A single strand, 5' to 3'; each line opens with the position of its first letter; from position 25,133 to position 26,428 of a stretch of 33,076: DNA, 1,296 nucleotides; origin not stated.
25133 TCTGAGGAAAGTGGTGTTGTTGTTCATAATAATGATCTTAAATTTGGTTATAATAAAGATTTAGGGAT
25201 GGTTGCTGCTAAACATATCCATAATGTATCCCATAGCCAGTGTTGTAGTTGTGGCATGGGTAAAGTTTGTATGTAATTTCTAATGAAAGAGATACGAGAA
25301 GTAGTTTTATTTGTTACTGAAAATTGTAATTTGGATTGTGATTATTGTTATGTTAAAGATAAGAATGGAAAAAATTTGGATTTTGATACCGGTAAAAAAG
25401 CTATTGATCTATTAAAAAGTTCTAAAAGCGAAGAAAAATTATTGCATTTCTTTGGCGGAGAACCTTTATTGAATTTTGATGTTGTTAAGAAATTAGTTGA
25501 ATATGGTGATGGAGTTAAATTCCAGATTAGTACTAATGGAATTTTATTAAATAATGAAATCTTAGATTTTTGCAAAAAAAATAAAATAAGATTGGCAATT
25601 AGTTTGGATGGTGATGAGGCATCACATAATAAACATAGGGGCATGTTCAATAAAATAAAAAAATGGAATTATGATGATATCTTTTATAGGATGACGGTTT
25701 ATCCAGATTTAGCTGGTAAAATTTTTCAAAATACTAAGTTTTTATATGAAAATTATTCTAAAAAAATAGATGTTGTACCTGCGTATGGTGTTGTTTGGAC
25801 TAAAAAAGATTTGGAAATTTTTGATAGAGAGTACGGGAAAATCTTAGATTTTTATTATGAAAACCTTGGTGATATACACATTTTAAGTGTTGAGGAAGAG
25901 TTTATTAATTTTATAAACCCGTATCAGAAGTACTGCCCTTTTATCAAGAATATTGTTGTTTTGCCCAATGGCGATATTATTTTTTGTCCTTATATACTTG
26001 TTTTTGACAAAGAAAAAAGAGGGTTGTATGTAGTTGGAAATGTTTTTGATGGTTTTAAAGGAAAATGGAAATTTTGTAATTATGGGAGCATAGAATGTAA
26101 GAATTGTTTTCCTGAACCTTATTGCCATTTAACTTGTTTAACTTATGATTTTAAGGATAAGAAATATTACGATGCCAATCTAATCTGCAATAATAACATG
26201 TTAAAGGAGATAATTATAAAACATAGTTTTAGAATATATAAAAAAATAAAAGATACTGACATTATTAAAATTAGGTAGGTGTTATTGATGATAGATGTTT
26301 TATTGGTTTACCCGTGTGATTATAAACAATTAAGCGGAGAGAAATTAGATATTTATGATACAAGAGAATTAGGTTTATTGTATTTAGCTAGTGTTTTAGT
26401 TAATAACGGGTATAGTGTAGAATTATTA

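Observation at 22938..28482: Seven-gene radical-SAM peptide-maturation cassette: an expanded, archaeal His-Xaa-Ser (Hxs)-like system with four radical SAM enzymes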

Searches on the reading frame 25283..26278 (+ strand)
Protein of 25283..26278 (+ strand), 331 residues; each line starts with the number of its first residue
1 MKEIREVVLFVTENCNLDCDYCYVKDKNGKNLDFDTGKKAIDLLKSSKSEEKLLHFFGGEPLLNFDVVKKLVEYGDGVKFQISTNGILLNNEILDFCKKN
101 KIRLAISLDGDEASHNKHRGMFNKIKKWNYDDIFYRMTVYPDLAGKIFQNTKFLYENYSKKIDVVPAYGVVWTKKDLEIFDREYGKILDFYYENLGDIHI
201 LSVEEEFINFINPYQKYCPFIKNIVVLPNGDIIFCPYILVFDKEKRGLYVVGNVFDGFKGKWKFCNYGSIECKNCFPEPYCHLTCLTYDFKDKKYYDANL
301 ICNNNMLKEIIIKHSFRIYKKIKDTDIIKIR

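Call 3: search_protein_families(library=ncbifam, proteins=[window:25283-26278:+], max_evalue=0.01)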
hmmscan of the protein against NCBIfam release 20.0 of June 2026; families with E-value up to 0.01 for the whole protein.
window:25283-26278:+ (331 aa): 70 families (the best 25 are shown)
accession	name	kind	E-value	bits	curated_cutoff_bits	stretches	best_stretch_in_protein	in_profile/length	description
NF047865.1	rSAM_PapB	equivalog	5.7e-40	137.5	340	1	5-287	3-318/330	PapB family radical SAM/SPASM ranthipeptide maturase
TIGR04068.1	rSAM_ocin_clost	equivalog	2.7e-31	109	500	1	3-138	82-230/462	Cys-rich peptide radical SAM maturase CcpM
TIGR03974.1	rSAM_six_Cys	equivalog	1.5e-27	96.6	425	1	4-137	96-241/451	thioether cross-link-forming SCIFF peptide maturase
TIGR03906.1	quino_hemo_SAM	equivalog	2.2e-27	95.8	453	1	4-121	93-224/467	quinohemoprotein amine dehydrogenase maturation protein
TIGR04064.1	rSAM_nif11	equivalog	4.2e-27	95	518.7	1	3-121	76-207/459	nif11-like peptide radical SAM maturase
TIGR03978.1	rSAM_paired_1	equivalog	7.6e-26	90.9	370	1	8-123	86-213/466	His-Xaa-Ser system radical SAM maturase HxsB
NF038170.1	lachnocin_rSAM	equivalog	2.3e-21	76.2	550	1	3-139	74-222/440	lachnocin radical SAM maturase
TIGR04148.1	GG_samocin_CFB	equivalog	1e-19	71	300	1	1-139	13-169/411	radical SAM peptide maturase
NF035951.1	rSAM_RumMC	equivalog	1.2e-19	70.4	720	1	2-123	109-244/510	RumMC family radical SAM sactipeptide maturase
NF041707.1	rSAM_YhhB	equivalog_domain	2.1e-19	69.7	445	1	7-123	4-137/369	cyclophane-forming radical SAM/SPASM peptide maturase YhhB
TIGR04115.1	rSAM_Cxxx_rpt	equivalog_domain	3.5e-19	69.5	350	1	6-259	3-293/359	radical SAM peptide maturase, CXXX-repeat target family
NF040492.1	not_ScfB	exception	4.2e-19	68.8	855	1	4-136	94-238/450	ScfB-related radical SAM/SPASM orphan maturase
NF038283.1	viperin_w_prok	equivalog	5.7e-16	58.5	180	1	7-128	4-135/281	viperin family antiviral radical SAM protein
NF050038.1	rSAM_RiPP_GggB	equivalog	7.9e-16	58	650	1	4-127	41-173/398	streptosactin maturase GggB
TIGR04163.1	rSAM_cobopep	equivalog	1.5e-15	56.9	375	1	4-117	63-186/428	peptide-modifying radical SAM enzyme CbpB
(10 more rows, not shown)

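Call 4: search_protein_families(library=pfam, proteins=[window:25283-26278:+], max_evalue=0.01)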
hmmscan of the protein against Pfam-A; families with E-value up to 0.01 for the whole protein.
window:25283-26278:+ (331 aa): 2 families
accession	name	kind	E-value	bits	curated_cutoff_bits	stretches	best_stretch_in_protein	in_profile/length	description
PF04055.27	Radical_SAM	-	9e-16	58.9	29.5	1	11-119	3-120/166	Radical SAM superfamily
PF13353.11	Fer4_12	-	3.9e-08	34.1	22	1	7-79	8-81/137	4Fe-4S single cluster domain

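Call 23: search_protein_families(library=padloc, proteins=[window:25283-26278:+], max_evalue=0.01)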
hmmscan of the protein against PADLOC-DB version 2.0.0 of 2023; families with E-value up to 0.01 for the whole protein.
window:25283-26278:+ (331 aa): 2 families
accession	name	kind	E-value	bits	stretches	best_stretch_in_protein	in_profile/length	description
PDLC02903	pVip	-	2.8e-18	64.3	1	7-133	2-125/257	Viperins not associated with kinases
PDLC02904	pVip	-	8.6e-15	53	1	10-142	8-140/262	Viperins associated with kinases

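Call 36: find_homologous_proteins(query=window:25283-26278:+, max_evalue=1e-10)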
Query window:25283-26278:+ (331 aa): 2289 proteins with E <= 1e-10 among 4430 candidates; the best 120 are listed.
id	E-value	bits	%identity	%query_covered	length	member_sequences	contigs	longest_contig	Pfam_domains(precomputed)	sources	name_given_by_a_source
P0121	4.7e-208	708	92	99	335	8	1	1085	PF04055.28,PF13353.12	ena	-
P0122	3.0e-29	120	34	88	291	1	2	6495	PF04055.28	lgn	-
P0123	1.4e-28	118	46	25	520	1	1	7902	PF04055.28,PF13353.12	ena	-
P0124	2.6e-28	117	35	65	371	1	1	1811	PF04055.28,PF13353.12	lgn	-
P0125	1.1e-27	115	28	78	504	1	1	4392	PF04055.28,PF13353.12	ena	-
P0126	1.8e-27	114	31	71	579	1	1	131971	PF04055.28,PF13353.12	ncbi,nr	ncbi:MAG: radical SAM protein [Candidatus Gracilibacteria bacterium]|nr:radical SAM protein [Candida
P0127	1.9e-26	111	33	66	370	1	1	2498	PF13186.12,PF04055.28,PF13353.12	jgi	jgi:uncharacterized protein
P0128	1.3e-25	108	30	87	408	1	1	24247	PF04055.28,PF13353.12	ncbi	-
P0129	4.8e-25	106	31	76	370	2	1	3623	PF04055.28,PF13353.12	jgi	jgi:uncharacterized protein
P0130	6.8e-25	106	31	85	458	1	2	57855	PF13186.12,PF04055.28,PF13353.12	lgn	-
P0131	1.5e-24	105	29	86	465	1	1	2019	PF13186.12,PF04055.28,PF13353.12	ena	-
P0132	1.5e-24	105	29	86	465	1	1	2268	PF13186.12,PF04055.28,PF13353.12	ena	-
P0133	2.1e-24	104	31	86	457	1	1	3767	PF04055.28,PF13353.12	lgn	-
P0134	2.3e-24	104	31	86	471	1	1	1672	PF04055.28,PF13353.12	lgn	-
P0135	3.7e-24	104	39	33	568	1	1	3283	PF04055.28,PF13353.12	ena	-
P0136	5.5e-24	103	35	61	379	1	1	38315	PF04055.28,PF13353.12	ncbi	-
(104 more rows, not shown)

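Call 38: find_encoding_contigs(protein=P0122, flank=6000, max_places=1)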
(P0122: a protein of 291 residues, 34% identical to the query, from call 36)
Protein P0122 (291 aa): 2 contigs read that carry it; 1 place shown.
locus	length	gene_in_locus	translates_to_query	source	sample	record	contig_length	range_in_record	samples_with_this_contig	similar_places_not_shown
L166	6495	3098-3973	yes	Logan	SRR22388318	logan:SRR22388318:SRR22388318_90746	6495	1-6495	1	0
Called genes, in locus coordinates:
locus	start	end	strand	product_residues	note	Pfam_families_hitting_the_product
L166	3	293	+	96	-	?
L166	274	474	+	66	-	-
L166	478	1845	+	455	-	PF04055:Radical_SAM, PF13353:Fer4_12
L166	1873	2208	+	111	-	-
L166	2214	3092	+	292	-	-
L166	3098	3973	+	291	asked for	PF04055:Radical_SAM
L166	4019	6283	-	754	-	PF04055:Radical_SAM, PF02310:B12-binding, PF04055:Radical_SAM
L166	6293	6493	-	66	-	?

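Call 39: find_encoding_contigs(protein=P0128, flank=6000, max_places=1)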
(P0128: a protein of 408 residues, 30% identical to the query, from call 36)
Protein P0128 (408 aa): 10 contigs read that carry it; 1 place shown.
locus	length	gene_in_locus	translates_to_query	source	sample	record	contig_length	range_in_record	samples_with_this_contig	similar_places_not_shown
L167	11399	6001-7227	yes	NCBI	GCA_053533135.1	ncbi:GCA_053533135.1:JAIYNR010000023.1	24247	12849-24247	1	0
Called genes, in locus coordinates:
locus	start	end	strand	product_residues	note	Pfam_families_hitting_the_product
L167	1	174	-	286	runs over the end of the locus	PF07136:DUF1385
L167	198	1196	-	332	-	PF00078:RVT_1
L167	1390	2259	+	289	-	-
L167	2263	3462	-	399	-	PF00675:Peptidase_M16, PF05193:Peptidase_M16_C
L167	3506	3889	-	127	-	PF13473:Cupredoxin_1 (weak)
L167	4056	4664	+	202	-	-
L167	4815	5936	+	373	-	PF11420:Subtilosin_A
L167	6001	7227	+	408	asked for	PF04055:Radical_SAM, PF13353:Fer4_12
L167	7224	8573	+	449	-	PF04055:Radical_SAM, PF13353:Fer4_12 (weak), PF13186:SPASM (weak)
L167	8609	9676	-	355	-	PF02073:Peptidase_M29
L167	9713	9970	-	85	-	-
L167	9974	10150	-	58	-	-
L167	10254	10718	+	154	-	-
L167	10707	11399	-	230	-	?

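Call 40: find_encoding_contigs(protein=P0136, flank=6000, max_places=1)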
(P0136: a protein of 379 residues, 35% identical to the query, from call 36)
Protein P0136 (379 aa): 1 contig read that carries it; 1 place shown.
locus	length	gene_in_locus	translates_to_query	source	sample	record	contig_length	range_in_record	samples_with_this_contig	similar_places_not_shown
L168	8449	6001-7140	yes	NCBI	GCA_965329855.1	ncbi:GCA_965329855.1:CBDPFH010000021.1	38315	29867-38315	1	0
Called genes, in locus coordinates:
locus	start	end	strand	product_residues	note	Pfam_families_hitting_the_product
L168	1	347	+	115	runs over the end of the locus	-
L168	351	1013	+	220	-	PF05013:FGase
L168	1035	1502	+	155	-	PF08010:Phage_30_3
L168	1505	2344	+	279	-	PF00293:NUDIX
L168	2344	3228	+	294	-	PF02811:PHP (weak)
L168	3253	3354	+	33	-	-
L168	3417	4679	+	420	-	PF04055:Radical_SAM, PF13353:Fer4_12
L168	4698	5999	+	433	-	PF04055:Radical_SAM, PF13353:Fer4_12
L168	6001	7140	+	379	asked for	PF13353:Fer4_12, PF04055:Radical_SAM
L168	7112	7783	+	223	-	PF06325:PrmA (weak), PF13489:Methyltransf_23 (faint), PF08241:Methyltransf_11 (weak), PF13649:Methyltransf_25 (weak)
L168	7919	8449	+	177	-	?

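Call 43: search_protein_families(library=ncbifam, proteins=[L166:4019-6283:-, L166:3098-3973:+, L166:1873-2208:+], max_evalue=0.00001)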
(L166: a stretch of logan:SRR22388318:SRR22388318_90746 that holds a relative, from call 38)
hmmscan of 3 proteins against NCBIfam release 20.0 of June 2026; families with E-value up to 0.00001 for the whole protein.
L166:4019-6283:- (754 aa): 45 families (the best 25 are shown)
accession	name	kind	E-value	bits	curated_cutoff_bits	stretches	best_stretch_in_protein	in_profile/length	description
NF033712.0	B12_rSAM_KedN5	subfamily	7.6e-40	136.7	700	1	354-715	16-393/624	KedN5 family methylcobalamin-dependent radical SAM C-methyltransferase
NF038332.1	rSAM_rare_HxsC4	exception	1.3e-35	123.2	500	1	8-326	17-332/335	radical SAM protein HxsC4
TIGR03977.1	rSAM_pair_HxsC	equivalog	8.8e-26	90.4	267.9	1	5-253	25-272/292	His-Xaa-Ser system radical SAM maturase HxsC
TIGR04545.1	rSAM_ahbD_hemeb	equivalog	2.5e-24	86.4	500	1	12-204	7-195/339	heme b synthase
TIGR04055.1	rSAM_NirJ2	equivalog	4.6e-23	82.3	500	1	12-313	7-303/326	putative heme d1 biosynthesis radical SAM protein NirJ2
TIGR04013.1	B12_SAM_MJ_1487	hypoth_equivalog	6e-21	74.7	251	1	383-557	23-191/382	TIGR04013 family B12-binding domain/radical SAM domain-containing protein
TIGR02668.1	moaA_archaeal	equivalog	2e-19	69.7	325.25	1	9-173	14-175/303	GTP 3',8-cyclase MoaA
NF001199.0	PRK00164.2-1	equivalog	1.2e-18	67.4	231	1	9-177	16-181/308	GTP 3',8-cyclase MoaA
TIGR04479.1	bcpD_PhpK_rSAM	subfamily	1.4e-18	66.6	600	1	354-686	71-408/504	PhpK family radical SAM P-methyltransferase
TIGR03975.1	rSAM_ocin_1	subfamily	1.1e-16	60.5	281.85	1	378-684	107-427/606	RiPP maturation radical SAM C-methyltransferase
TIGR02666.1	moaA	equivalog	2.7e-16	59.5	284.05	1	11-173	16-182/336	GTP 3',8-cyclase MoaA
NF050035.1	rSAM_WgK_link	exception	3.8e-16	59.1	650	1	7-195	9-193/367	radical SAM/SPASM peptide maturase WgkB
TIGR04072.2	rSAM_ladder_B12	equivalog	1.4e-15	56.9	360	1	405-725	74-384/443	lipid biosynthesis B12-binding/radical SAM protein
TIGR04054.1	rSAM_NirJ1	equivalog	2.6e-15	55.9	650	1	11-173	42-199/387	putative heme d1 biosynthesis radical SAM protein NirJ1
TIGR04051.1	rSAM_NirJ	equivalog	6.1e-15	55.1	515.45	1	14-195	11-185/354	heme d1 biosynthesis radical SAM protein NirJ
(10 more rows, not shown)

L166:3098-3973:+ (291 aa): 49 families (the best 25 are shown)
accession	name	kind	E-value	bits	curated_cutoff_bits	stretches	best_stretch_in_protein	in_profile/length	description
NF047865.1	rSAM_PapB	equivalog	2e-35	122.6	340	1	5-199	5-214/330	PapB family radical SAM/SPASM ranthipeptide maturase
TIGR04068.1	rSAM_ocin_clost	equivalog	6.2e-31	107.8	500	1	4-208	85-293/462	Cys-rich peptide radical SAM maturase CcpM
TIGR03978.1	rSAM_paired_1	equivalog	1.2e-25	90.3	370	1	3-130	83-219/466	His-Xaa-Ser system radical SAM maturase HxsB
TIGR04064.1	rSAM_nif11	equivalog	2.9e-24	85.6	518.7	1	5-120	80-205/459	nif11-like peptide radical SAM maturase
TIGR03974.1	rSAM_six_Cys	equivalog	2.8e-22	79.2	425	1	5-123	99-228/451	thioether cross-link-forming SCIFF peptide maturase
TIGR04115.1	rSAM_Cxxx_rpt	equivalog_domain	1.6e-20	73.9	350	1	7-213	6-237/359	radical SAM peptide maturase, CXXX-repeat target family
TIGR03906.1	quino_hemo_SAM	equivalog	6.5e-20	71.2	453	1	5-117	96-219/467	quinohemoprotein amine dehydrogenase maturation protein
NF038170.1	lachnocin_rSAM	equivalog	2.1e-19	69.7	550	1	5-214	78-311/440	lachnocin radical SAM maturase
NF035951.1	rSAM_RumMC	equivalog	3.8e-19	68.8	720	1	5-114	114-234/510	RumMC family radical SAM sactipeptide maturase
TIGR03942.1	sulfatase_rSAM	equivalog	1.8e-18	66.7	349.45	1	9-169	7-185/363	anaerobic sulfatase maturase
TIGR04148.1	GG_samocin_CFB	equivalog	3.1e-18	66.2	300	1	5-125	19-160/411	radical SAM peptide maturase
NF040492.1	not_ScfB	exception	1.9e-17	63.3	855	1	6-219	98-336/450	ScfB-related radical SAM/SPASM orphan maturase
NF041298.1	rSAM_mat_DynA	equivalog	1.9e-16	60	450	1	10-226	8-237/356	dynobactin maturation radical SAM/SPASM protein DynA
TIGR04084.1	rSAM_AF0577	subfamily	2.1e-16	59.8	225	1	8-168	2-159/347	TIGR04084 family radical SAM/SPASM domain-containing protein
TIGR04280.1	geopep_mat_rSAM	hypoth_equivalog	2.4e-14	53.2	400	1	6-120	87-211/428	geopeptide radical SAM maturase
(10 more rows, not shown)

L166:1873-2208:+ (111 aa): 2 families
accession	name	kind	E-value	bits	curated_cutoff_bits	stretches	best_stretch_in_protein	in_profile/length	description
NF038313.3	HisXaaSer_A4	exception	3.3e-16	59.9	55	1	3-111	1-93/93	His-Xaa-Ser repeat protein HxsA4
NF038309.1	HisXaaSer_A3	equivalog_domain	4.8e-09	35.9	65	1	4-78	2-77/81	His-Xaa-Ser repeat protein HxsA3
